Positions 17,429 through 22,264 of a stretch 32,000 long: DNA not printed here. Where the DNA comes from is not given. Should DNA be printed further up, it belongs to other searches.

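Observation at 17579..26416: Candidate new DNA-end processing module: Dna2-like Fe-S nuclease/SF1B helicase fused protein followed directly by Mre11 and Rad50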

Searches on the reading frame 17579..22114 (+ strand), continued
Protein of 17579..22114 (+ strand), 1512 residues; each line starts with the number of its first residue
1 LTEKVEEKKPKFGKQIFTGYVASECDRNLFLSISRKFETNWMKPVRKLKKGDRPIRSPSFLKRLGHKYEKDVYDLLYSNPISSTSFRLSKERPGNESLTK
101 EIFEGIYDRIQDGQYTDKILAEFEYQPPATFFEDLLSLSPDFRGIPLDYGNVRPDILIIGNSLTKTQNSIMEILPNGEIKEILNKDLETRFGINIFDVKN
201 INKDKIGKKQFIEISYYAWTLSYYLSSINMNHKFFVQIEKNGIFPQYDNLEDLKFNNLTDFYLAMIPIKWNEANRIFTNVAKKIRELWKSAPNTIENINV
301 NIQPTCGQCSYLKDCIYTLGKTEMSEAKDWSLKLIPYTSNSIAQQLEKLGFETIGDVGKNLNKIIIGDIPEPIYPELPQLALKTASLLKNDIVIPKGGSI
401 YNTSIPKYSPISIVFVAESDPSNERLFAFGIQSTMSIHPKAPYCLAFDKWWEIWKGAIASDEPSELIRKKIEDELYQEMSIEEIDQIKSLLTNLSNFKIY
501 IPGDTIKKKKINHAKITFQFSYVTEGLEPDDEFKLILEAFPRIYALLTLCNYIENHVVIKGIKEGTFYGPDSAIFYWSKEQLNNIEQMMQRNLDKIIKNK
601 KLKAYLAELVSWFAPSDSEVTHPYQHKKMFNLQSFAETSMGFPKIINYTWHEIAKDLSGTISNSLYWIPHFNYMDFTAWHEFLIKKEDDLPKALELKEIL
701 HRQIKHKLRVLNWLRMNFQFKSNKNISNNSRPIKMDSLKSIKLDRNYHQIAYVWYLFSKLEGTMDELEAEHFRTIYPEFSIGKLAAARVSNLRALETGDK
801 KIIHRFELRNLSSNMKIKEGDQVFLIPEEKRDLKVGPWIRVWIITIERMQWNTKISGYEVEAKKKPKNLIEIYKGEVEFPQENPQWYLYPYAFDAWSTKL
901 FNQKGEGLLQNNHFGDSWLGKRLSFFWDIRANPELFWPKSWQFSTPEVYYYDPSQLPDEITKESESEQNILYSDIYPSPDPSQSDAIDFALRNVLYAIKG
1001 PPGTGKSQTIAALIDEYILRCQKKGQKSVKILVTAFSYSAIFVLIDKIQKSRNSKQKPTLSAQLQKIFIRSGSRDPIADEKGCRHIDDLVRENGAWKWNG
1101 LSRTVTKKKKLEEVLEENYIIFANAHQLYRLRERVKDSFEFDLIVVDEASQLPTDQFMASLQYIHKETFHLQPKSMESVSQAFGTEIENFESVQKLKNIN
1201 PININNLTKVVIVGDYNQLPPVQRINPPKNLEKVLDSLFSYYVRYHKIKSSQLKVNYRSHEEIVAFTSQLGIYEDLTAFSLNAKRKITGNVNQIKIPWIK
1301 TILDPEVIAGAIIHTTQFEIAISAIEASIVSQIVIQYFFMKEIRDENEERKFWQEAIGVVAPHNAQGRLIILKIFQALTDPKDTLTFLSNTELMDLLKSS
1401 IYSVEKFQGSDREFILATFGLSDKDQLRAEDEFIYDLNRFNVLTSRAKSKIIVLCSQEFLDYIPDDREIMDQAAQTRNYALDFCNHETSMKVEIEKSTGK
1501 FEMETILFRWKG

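Call 19: find_related_loci(query=A1, collection=genome_contigs, flank=10000)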
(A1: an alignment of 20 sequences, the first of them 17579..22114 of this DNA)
Query A1 (1512 aa) in genome_contigs; peptide patterns used: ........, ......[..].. (x = any residue, [..] = any of these).
111 stretches matched a pattern; 82 encode a relative of the query (tblastn E <= 1e-3); the best 80 are kept; 80 distinct loci.
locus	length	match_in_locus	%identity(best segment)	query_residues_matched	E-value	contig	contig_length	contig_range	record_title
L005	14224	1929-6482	47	1-1511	0e+0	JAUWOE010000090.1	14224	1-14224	MAG: Promethearchaeum sp. isolate CSMAG_2442 CSMAG_2442_k141_84439_length_14224_cov_5.1613, whole genome shotgun sequenc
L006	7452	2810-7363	47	1-1511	0e+0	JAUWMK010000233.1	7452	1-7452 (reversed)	MAG: Promethearchaeum sp. isolate CSMAG_2396 CSMAG_2396_k141_1760268_length_7452_cov_5.9850, whole genome shotgun sequen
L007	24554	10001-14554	48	1-1511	0e+0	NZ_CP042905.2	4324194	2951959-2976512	Promethearchaeum syntrophicum strain MK-D1 chromosome, complete genome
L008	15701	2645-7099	47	12-1512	0e+0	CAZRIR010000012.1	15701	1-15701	MAG TPA_asm: uncultured archaeon isolate binchicken_co81_355 genome assembly, contig: NODE_5515_length_15701_cov_5.99680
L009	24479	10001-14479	47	4-1511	0e+0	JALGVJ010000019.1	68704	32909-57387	MAG: Promethearchaeota archaeon isolate Meg22_1012_Bin_233 Meg22_1012_Bin_233_scaffold_505, whole genome shotgun sequenc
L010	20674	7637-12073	47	4-1492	0e+0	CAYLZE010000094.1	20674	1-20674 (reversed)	MAG TPA_asm: uncultured archaeon isolate binchicken_co150_570 genome assembly, contig: NODE_5631_length_20674_cov_7.8041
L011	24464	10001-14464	47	12-1511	0e+0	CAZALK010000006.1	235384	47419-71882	MAG TPA_asm: uncultured archaeon isolate binchicken_co136_26 genome assembly, contig: NODE_11_length_235384_cov_227.0412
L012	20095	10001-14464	47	12-1511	0e+0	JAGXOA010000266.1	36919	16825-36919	MAG: Promethearchaeota archaeon isolate bin106 sequence_1019989, whole genome shotgun sequence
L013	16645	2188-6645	46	9-1511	0e+0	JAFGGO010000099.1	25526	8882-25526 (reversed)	MAG: Promethearchaeota archaeon isolate Zod_Metabat.1389 k87_7522556, whole genome shotgun sequence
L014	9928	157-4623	46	12-1511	0e+0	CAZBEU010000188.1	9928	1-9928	MAG TPA_asm: uncultured archaeon isolate SRP185410_co1_420 genome assembly, contig: k141_1730240, whole genome shotgun s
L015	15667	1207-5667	46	9-1511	0e+0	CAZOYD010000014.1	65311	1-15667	MAG TPA_asm: uncultured archaeon isolate binchicken_co163_167 genome assembly, contig: NODE_464_length_65311_cov_23.9612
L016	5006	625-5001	44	11-1480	0e+0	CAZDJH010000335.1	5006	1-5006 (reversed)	MAG TPA_asm: uncultured archaeon isolate SRP141376_co4_317 genome assembly, contig: NODE_27263_length_5006_cov_3.782468,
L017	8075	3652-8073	45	1-1484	0e+0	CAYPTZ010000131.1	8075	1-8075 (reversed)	MAG TPA_asm: uncultured archaeon isolate binchicken_co116_149 genome assembly, contig: NODE_10452_length_8075_cov_4.2310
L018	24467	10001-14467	46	12-1511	0e+0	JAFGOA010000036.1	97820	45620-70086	MAG: Promethearchaeota archaeon isolate Zod_Metabat.578 k87_1126421, whole genome shotgun sequence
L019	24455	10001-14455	44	12-1512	0e+0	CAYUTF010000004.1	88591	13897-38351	MAG TPA_asm: uncultured archaeon isolate binchicken_co196_315 genome assembly, contig: NODE_173_length_88591_cov_16.9068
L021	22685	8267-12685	43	11-1493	0e+0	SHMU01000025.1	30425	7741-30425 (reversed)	MAG: Promethearchaeota archaeon isolate BC1 1189600025, whole genome shotgun sequence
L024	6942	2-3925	45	193-1512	0e+0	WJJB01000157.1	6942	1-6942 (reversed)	MAG: Candidatus Bathyarchaeota archaeon isolate Bin_245 k141_1604998, whole genome shotgun sequence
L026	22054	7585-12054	47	12-1512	0e+0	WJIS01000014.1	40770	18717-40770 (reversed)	MAG: Promethearchaeota archaeon isolate Bin_204 k141_131689, whole genome shotgun sequence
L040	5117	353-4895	36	14-1512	0e+0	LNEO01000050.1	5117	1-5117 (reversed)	MAG: Deltaproteobacteria bacterium Ga0077539 Ga0077539_1046.1, whole genome shotgun sequence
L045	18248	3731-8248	33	14-1512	0e+0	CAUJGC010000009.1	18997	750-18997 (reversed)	MAG: Myxococcota bacterium isolate KLAP81 genome assembly, contig: KLAP81_300801, whole genome shotgun sequence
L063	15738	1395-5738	35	11-1509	0e+0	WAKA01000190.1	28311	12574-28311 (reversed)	MAG: Candidatus Heimdallarchaeota archaeon isolate S012_26_esom k151_4424, whole genome shotgun sequence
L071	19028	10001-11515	27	980-1509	3e-49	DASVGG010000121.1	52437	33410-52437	MAG TPA_asm: Pyrinomonadaceae bacterium isolate SMAG_U2109 k141_949983, whole genome shotgun sequence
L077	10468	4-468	55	1357-1510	3e-44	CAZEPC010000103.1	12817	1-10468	MAG TPA_asm: uncultured archaeon isolate binchicken_co13_463 genome assembly, contig: NODE_7561_length_12817_cov_4.58807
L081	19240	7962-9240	51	14-1512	8e-40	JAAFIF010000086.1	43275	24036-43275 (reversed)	MAG: Myxococcales bacterium isolate bin23.maxbin.ball.042 WN_Myxococcales_1_scaffold_241, whole genome shotgun sequence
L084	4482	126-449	53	1403-1512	2e-30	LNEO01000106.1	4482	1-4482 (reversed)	MAG: Deltaproteobacteria bacterium Ga0077539 Ga0077539_1092.1, whole genome shotgun sequence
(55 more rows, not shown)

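Call 40: find_encoding_contigs(protein=P0001, flank=10000, max_places=2)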
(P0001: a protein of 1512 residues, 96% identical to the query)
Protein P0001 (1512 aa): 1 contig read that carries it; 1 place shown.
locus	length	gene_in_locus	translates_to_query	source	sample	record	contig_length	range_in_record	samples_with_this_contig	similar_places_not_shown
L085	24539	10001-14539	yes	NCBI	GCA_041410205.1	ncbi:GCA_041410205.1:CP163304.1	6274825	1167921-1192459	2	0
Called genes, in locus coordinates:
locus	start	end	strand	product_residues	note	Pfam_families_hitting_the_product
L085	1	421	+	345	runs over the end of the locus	PF10974:DUF2804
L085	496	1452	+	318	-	PF00892:EamA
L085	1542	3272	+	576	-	PF02730:AFOR_N, PF01314:AFOR_C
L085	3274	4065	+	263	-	PF00106:adh_short, PF08659:KR, PF23441:SDR (weak), PF13561:adh_short_C2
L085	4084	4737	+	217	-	-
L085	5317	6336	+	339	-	PF00781:DAGK_cat, PF19279:YegS_C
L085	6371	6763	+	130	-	PF01205:Impact_N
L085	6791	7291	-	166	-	PF04073:tRNA_edit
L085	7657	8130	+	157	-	-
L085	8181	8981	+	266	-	PF02673:BacA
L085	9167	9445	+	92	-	-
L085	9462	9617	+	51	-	-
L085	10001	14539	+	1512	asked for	PF13086:AAA_11, PF13245:AAA_19, PF13604:AAA_30 (faint), PF05127:NAT10_TcmA_helicase (faint), PF13087:AAA_12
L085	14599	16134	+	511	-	PF00149:Metallophos, PF12850:Metallophos_2 (faint)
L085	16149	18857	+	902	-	PF13175:AAA_15 (weak), PF13304:AAA_21 (faint), PF13476:AAA_23, PF02463:SMC_N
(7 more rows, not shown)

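Call 41: search_protein_families(library=pfam, max_evalue=0.001, proteins=[L007:16181-17602:+, L007:14992-16149:-, L077:1118-1717:+, L077:1722-3452:+, L021:17459-19975:+, L071:5671-6876:+, L021:20134-20523:+, L021:20699-21607:+, L005:12645-13148:+, L063:5777-7735:-])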
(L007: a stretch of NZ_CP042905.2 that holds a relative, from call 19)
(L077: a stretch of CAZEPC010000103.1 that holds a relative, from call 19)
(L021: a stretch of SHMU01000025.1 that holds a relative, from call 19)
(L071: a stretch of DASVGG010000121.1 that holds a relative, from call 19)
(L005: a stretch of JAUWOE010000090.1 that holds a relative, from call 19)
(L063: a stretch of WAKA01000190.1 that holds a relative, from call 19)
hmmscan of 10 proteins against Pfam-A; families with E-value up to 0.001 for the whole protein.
L007:16181-17602:+ (474 aa): 2 families
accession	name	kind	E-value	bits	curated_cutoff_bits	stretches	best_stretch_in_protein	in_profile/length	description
PF03600.22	CitMHS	-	1.2e-51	176.2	31.9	2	42-411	2-335/336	Citrate transporter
PF02040.21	ArsB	-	2.1e-08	34.4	22.2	1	102-456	50-409/423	Arsenical pump membrane protein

L007:14992-16149:- (385 aa): 1 family
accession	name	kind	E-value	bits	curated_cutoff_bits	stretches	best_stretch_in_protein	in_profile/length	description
PF01408.29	GFO_IDH_MocA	-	1.4e-07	32.6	24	1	263-366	2-88/120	Oxidoreductase family, NAD-binding Rossmann fold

L077:1118-1717:+ (200 aa): 0 families

L077:1722-3452:+ (577 aa): 1 family
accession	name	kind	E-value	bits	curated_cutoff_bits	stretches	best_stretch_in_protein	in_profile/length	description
PF01935.23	DUF87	-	4e-41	142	23.2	1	184-400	2-220/220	Helicase HerA, central domain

L021:17459-19975:+ (839 aa): 4 families
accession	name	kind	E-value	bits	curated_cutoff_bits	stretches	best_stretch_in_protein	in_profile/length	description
PF13175.12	AAA_15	-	5.7e-10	39.8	32.1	0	1-472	1-285/374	AAA ATPase domain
PF13514.12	AAA_27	-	4.2e-07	30.2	22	1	2-99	3-100/206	AAA domain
PF13476.12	AAA_23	-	6.3e-06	27.4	27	0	4-320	1-193/201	AAA domain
PF13304.12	AAA_21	-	1.3e-05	25.9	27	1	609-824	96-299/304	AAA domain, putative AbiEii toxin, Type IV TA system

L071:5671-6876:+ (402 aa): 3 families
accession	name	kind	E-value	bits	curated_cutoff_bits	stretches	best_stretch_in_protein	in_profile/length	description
PF01555.25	N6_N4_Mtase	-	3.4e-34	119.2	26.7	2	76-244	1-180/221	DNA methylase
PF08241.18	Methyltransf_11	-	1.2e-05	26.3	21.2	0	108-128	74-94/95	Methyltransferase domain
PF13649.12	Methyltransf_25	-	0.0005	21.1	27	0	359-394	1-38/97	Methyltransferase domain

L021:20134-20523:+ (130 aa): 0 families

L021:20699-21607:+ (303 aa): 5 families
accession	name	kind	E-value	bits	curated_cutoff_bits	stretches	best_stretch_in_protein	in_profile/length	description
PF07728.20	AAA_5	-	2e-19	70.4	22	1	52-187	4-138/139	AAA domain (dynein-related subfamily)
PF07726.17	AAA_3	-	7.1e-14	52.2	27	1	54-188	6-129/131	ATPase family associated with various cellular activities (AAA)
PF00004.35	AAA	-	2e-05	25.5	21.2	0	52-84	3-35/131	ATPase family associated with various cellular activities (AAA)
PF01078.27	Mg_chelatase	-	6.4e-05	22.9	20.3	0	109-173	98-160/207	Magnesium chelatase, subunit ChlI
PF13401.12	AAA_22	-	0.00064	20.5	27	0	49-85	7-46/130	AAA domain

L005:12645-13148:+ (168 aa): 0 families

L063:5777-7735:- (652 aa): 3 families
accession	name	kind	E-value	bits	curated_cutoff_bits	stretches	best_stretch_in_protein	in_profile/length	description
PF00501.34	AMP-binding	-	2.7e-45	155.3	29.9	1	96-472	7-378/384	AMP-binding enzyme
PF16177.11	ACAS_N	-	4.9e-13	49.1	27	1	36-93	1-54/55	Acetyl-coenzyme A synthetase N-terminus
PF13193.12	AMP-binding_C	-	0.00032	22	24.5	1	541-615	4-76/76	AMP-binding enzyme C-terminal domain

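Call 42: find_homologous_proteins(query=L077:1722-3452:+, max_evalue=1e-10)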
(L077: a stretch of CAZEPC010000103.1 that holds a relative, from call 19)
Query L077:1722-3452:+ (577 aa): 3235 proteins with E <= 1e-10 among 8000 candidates; the best 120 are listed.
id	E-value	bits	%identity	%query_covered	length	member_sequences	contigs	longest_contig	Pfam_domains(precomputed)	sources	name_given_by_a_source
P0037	1.1e-202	692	58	91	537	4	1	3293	PF01935.24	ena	-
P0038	1.2e-200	686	59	93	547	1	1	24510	PF01935.24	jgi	jgi:DNA helicase HerA-like ATPase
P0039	8.8e-197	673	56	93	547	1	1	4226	PF01935.24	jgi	jgi:DNA helicase HerA-like ATPase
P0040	8.7e-195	666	56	91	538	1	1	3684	PF01935.24,PF12846.14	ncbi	-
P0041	4.9e-192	657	57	89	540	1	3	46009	PF01935.24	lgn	-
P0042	1.4e-181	623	60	81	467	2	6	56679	PF00270.36,PF01935.24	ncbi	ncbi:MAG: ATP-binding protein [Promethearchaeota archaeon]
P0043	1.1e-180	620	53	92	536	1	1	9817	PF01935.24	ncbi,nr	ncbi:MAG: ATP-binding protein [Candidatus Lokiarchaeota archaeon]|nr:ATP-binding protein [Candidatus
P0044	2.2e-180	619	52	93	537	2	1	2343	PF01935.24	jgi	jgi:DNA helicase HerA-like ATPase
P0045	3.8e-180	618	52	93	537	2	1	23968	PF01935.24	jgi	-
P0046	5.4e-173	594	52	92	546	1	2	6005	PF01935.24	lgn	-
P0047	1.1e-168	580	51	92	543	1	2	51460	PF01935.24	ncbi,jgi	ncbi:MAG: ATP-binding protein [Promethearchaeota archaeon]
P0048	2.4e-165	569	50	91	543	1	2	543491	PF00270.36,PF01935.24,PF12846.14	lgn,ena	-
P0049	2.8e-165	569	52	88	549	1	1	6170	PF01935.24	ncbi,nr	ncbi:MAG: DUF87 domain-containing protein [Candidatus Lokiarchaeota archaeon]|nr:DUF87 domain-contai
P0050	3.6e-156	539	47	94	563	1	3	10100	PF01935.24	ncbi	ncbi:MAG: ATP-binding protein [Promethearchaeota archaeon]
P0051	2.5e-154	533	48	90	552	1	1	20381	PF01935.24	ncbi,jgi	ncbi:MAG: ATP-binding protein [Candidatus Helarchaeota archaeon]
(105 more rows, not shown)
